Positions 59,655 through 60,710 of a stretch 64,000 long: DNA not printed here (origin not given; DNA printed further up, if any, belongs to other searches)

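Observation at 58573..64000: SbcC/YhaN-like ATPase and Mre11/YhaO-like nuclease separated and flanked by low-GC nuclease-like genes: a possible defence/repair hotspot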

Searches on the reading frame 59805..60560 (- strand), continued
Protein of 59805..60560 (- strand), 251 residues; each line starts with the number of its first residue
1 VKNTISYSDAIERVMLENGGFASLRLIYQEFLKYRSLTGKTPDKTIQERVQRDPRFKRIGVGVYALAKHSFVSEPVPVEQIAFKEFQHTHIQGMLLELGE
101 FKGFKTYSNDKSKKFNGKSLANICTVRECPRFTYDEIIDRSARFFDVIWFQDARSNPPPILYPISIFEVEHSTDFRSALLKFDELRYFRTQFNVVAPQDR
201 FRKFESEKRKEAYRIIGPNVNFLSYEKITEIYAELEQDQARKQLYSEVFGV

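Call 73: get_annotated_region(hit=H7, flank=4000)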
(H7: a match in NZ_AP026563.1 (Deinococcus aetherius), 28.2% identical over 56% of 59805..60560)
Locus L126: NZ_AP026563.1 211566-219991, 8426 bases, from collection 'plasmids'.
description: Deinococcus aetherius strain ST0316 plasmid pDAETH-3, complete sequence
organism: Deinococcus aetherius (NCBI taxid 200252)
taxonomy: Bacteria; Deinococcota; Deinococci; Deinococcales; Deinococcaceae; Deinococcus; Deinococcus aetherius
host: -; source: -; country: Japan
typing (MOB-suite, as given by PLSDB): non-mobilizable
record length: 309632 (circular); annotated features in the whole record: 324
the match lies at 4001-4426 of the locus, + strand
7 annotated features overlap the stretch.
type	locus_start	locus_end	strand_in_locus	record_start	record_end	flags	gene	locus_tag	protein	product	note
CDS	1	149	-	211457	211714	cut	-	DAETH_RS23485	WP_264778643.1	glutaredoxin family protein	-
CDS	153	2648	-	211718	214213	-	-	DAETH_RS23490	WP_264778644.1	heavy metal translocating P-type ATPase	-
CDS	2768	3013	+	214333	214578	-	-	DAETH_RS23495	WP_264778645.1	DUF2171 domain-containing protein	-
CDS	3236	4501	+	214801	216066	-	-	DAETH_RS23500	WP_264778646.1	type II restriction endonuclease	-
CDS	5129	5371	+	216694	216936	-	-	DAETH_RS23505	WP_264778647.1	glutaredoxin family protein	-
CDS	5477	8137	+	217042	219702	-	-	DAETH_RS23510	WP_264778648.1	heavy metal translocating P-type ATPase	-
CDS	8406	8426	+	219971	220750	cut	lepB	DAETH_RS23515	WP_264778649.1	signal peptidase I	GO:0009306 - protein secretion [Evidence IEA]; GO:0006465 - signal peptide processing [Evidence IEA]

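Call 74: get_annotated_region(hit=H1, flank=4000)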
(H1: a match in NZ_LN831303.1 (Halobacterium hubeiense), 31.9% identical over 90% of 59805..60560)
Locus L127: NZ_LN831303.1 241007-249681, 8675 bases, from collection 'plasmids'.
description: Halobacterium hubeiense strain JI20-1 plasmid pSTJ001, complete sequence
organism: Halobacterium hubeiense (NCBI taxid 1407499)
taxonomy: Archaea; Euryarchaeota; Halobacteria; Halobacteriales; Halobacteriaceae; Halobacterium; Halobacterium hubeiense
host: -; source: -; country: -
typing (MOB-suite, as given by PLSDB): non-mobilizable
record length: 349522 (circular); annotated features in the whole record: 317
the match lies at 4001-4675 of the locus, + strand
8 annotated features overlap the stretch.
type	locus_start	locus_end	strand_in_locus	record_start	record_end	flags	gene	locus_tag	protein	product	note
CDS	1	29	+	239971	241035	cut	-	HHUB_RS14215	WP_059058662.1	hypothetical protein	-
CDS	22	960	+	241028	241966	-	-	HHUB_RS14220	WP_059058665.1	hypothetical protein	-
CDS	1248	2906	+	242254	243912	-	-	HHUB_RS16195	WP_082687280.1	DUF2254 family protein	-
CDS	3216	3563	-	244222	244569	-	-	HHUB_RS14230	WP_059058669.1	hypothetical protein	-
CDS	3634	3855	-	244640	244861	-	-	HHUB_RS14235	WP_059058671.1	hypothetical protein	-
CDS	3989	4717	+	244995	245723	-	-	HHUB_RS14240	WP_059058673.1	hypothetical protein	-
CDS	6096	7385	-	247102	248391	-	-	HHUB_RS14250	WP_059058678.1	hypothetical protein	-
CDS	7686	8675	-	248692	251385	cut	-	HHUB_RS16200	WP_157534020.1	tetratricopeptide repeat protein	-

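Call 75: search_solved_structures(query=L084:2426-3496:+, max_evalue=0.001)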
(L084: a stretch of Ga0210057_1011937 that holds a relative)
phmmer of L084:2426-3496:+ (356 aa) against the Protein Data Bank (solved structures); distinct sequences matched with E-value up to 0.001: 0.

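Call 76: search_solved_structures(query=L084:780-1556:+, max_evalue=0.001)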
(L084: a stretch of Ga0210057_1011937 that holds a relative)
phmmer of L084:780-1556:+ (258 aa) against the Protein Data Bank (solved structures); distinct sequences matched with E-value up to 0.001: 8.
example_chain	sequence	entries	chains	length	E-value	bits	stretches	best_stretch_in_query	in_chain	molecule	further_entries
2zie_A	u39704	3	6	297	1.2e-07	34.5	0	124-198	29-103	Putative modification methylase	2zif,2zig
5hek_A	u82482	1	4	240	4.7e-07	32.6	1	50-96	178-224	Adenine specific DNA methyltransferase (DpnA)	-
5hfj_A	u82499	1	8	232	4.8e-07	32.6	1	50-95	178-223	Adenine specific DNA methyltransferase (DpnA)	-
8s9m_A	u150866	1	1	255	1.4e-06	31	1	20-93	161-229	DNA cytosine-N4 methyltransferase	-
8s9n_A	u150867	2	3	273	1.5e-06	31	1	20-93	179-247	DNA cytosine-N4 methyltransferase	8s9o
6pbd_A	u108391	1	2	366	3.1e-06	29.9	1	20-97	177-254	Modification methylase CcrMI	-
1g60_A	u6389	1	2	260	3.2e-06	29.9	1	50-95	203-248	Adenine-specific Methyltransferase MboIIA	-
9c3u_A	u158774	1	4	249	0.00098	21.7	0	49-92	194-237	Methyltransferase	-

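Call 77: search_protein_families(library=padloc, proteins=[L084:780-1556:+, L084:2426-3496:+, L084:3518-4243:+, L049:2059-2694:+, L084:1549-2274:+, L049:745-1143:+, L086:1668-1961:+, L069:4397-4726:+, L116:5720-5992:+, L053:2032-2322:+], max_evalue=0.001)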
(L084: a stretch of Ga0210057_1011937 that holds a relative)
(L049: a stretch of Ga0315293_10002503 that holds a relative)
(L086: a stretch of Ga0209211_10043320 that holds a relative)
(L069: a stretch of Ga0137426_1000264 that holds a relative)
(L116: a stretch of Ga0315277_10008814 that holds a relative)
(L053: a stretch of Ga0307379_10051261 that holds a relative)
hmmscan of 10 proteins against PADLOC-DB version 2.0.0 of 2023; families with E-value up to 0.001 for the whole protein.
L084:780-1556:+ (258 aa): 52 families (the best 25 are shown)
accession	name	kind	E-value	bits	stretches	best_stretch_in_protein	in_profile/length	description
PDLC03351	MTase_II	-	2.3e-91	304.6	1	6-254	92-339/348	Type II methyltransferase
PDLC03376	MTase_II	-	8e-33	112.3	1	17-244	14-231/249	Type II methyltransferase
PDLC03353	MTase_II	-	4.1e-31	106.5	2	19-101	170-250/260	Type II methyltransferase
PDLC03350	MTase_II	-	1.3e-22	78.7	2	16-104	213-298/312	Type II methyltransferase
PDLC03387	MTase_II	-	3.6e-21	73.6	2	32-102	206-276/289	Type II methyltransferase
PDLC03371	MTase_II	-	9.1e-19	66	1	15-102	166-253/260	Type II methyltransferase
PDLC03239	MTase_II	-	7.8e-16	55.8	2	40-90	71-123/442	Type II methyltransferase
PDLC03260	MTase_II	-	5.1e-15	53.2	1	9-102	221-308/349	Type II methyltransferase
PDLC03325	MTase_II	-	8.1e-14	49.2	1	19-91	51-123/426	Type II methyltransferase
PDLC03299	MTase_II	-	8e-13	46.5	1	51-119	207-275/296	Type II methyltransferase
PDLC03259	MTase_II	-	1.4e-12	45.2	1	22-97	181-251/423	Type II methyltransferase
PDLC03216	MTase_II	-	3.3e-12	44.1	1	47-124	201-278/364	Type II methyltransferase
PDLC03380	MTase_II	-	6.2e-12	43.4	1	39-94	36-91/393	Type II methyltransferase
PDLC03363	MTase_II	-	6.4e-11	40.2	1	50-187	67-201/294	Type II methyltransferase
PDLC03246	MTase_II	-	6.8e-11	39.9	1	43-97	308-362/376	Type II methyltransferase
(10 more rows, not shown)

L084:2426-3496:+ (356 aa): 12 families
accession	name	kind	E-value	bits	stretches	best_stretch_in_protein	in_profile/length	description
PDLC03257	MTase_II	-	2e-108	360.7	1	20-351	35-339/343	Type II methyltransferase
PDLC03287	MTase_II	-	8.2e-83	277.3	1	23-351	24-336/646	Type II methyltransferase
PDLC03298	MTase_II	-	4.3e-55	185.3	1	26-333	29-309/362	Type II methyltransferase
PDLC03720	oMTase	-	3.5e-43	146.5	1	27-351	31-322/326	orphan methyltransferase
PDLC03373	MTase_II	-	1.2e-42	144.6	2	127-341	111-330/339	Type II methyltransferase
PDLC03345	MTase_II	-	6.1e-41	138.4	1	21-351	45-393/581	Type II methyltransferase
PDLC03292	MTase_II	-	6.5e-39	131.7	1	22-340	102-399/722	Type II methyltransferase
PDLC03372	MTase_II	-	1.4e-24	85.3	1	127-341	35-250/259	Type II methyltransferase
PDLC03342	MTase_II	-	2.9e-22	77.3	1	26-319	48-342/383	Type II methyltransferase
PDLC03261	MTase_II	-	6.4e-15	52.5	2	204-317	490-607/643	Type II methyltransferase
PDLC03385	MTase_II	-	2.5e-12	44.8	2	147-335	153-322/336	Type II methyltransferase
PDLC04134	mad2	-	0.00097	16.1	0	24-55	291-322/492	mads_2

L084:3518-4243:+ (241 aa): 0 families

L049:2059-2694:+ (211 aa): 1 family
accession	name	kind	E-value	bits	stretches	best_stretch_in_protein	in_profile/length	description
PDLC03537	REase_II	-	2.5e-32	110.7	1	32-200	64-237/244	Type II restriction enzyme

L084:1549-2274:+ (241 aa): 1 family
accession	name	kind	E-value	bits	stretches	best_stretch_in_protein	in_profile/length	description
PDLC03534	REase_II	-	0.00017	18.8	1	92-238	175-330/351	Type II restriction enzyme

L049:745-1143:+ (132 aa): 1 family
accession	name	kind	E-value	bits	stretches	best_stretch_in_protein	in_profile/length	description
PDLC03351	MTase_II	-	7.8e-11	39.7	1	23-123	3-93/348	Type II methyltransferase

L086:1668-1961:+ (97 aa): 0 families

L069:4397-4726:+ (109 aa): 0 families

L116:5720-5992:+ (90 aa): 0 families

L053:2032-2322:+ (96 aa): 0 families

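Call 86: search_dna_similar(query=window:59805-60560:-, collection=phages, mode=protein, max_rows=10)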
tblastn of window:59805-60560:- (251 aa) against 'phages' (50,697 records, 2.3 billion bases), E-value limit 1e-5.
No match.

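Call 87: fold_search(model_id=the predicted structure, library=viral)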
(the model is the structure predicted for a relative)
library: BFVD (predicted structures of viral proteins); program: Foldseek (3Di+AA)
matches with E <= 10: 376; with E <= 0.001: 1
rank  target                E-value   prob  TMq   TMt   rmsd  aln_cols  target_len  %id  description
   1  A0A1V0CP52            4.2e-04  0.91  0.22  0.26  16.6       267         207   13  (no name in the UniProt tables at hand)
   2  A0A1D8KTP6            2.0e-02  0.72  0.26  0.33   9.0       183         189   10  Restriction endonuclease [Synechococcus phage S-CAM7]
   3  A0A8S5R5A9            3.1e-02  0.72  0.29  0.26  15.9       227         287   11  Putative nuclease of the RecB family [Ackermannviridae sp. ctaCq7]
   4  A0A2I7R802            3.5e-02  0.41  0.21  0.23  10.2       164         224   14  (no name in the UniProt tables at hand)
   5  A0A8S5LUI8            5.0e-02  0.96  0.30  0.48   4.4       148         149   15  DNA repair protein MmcB-like [Podoviridae sp. ctrub15]
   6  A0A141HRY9            7.3e-02  0.54  0.18  0.31  11.1       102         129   19  (no name in the UniProt tables at hand)
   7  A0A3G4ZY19            8.2e-02  0.11  0.16  0.05  20.5       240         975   10  NifS-like protein [Edafosvirus sp.]
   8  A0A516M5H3            8.7e-02  0.87  0.20  0.25   4.9        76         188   21  (no name in the UniProt tables at hand)
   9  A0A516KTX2            9.8e-02  0.18  0.24  0.23  19.5       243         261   10  (no name in the UniProt tables at hand)
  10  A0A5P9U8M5            1.1e-01  0.44  0.20  0.19   7.2       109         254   15  (no name in the UniProt tables at hand)
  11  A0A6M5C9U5            1.2e-01  0.57  0.20  0.12  16.9       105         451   14  Helicase [Shigella phage 2019SD1]
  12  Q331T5                1.2e-01  0.47  0.25  0.29   7.7       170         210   12  (no name in the UniProt tables at hand)
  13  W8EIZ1                1.7e-01  0.80  0.19  0.29   6.2        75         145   17  (no name in the UniProt tables at hand)
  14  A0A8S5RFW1            1.8e-01  0.72  0.28  0.46   5.9       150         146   11  Uncharacterized protein [virus sp. ctE0n6]
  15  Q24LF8                1.8e-01  0.60  0.25  0.41   6.1       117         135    8  Uncharacterized protein [Clostridium phage phiCD119 (strain Clostridium difficile/United States/Govind/2006)]
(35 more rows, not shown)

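Call 88: find_related_loci(query=A2, collection=viral_contigs, flank=5000)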
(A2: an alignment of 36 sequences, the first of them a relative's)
Query A2 (251 aa) in viral_contigs; peptide patterns used: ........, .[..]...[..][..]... (x = any residue, [..] = any of these).
51 stretches matched a pattern, but none encodes a relative of the query by tblastn (E <= 1e-3).

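Call 95: search_protein_families(library=padloc, proteins=[L126:3236-4501:+, L127:3989-4717:+], max_evalue=0.001)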
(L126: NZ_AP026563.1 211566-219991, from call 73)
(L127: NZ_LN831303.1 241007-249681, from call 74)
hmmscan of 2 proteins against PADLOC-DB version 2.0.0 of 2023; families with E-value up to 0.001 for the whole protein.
L126:3236-4501:+ (421 aa): 1 family
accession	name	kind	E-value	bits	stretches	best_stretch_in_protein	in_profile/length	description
PDLC03534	REase_II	-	6.4e-15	53.1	1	253-399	175-322/351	Type II restriction enzyme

L127:3989-4717:+ (242 aa): 1 family
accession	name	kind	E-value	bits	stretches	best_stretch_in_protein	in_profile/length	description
PDLC03534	REase_II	-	5.9e-07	26.9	1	85-204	173-302/351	Type II restriction enzyme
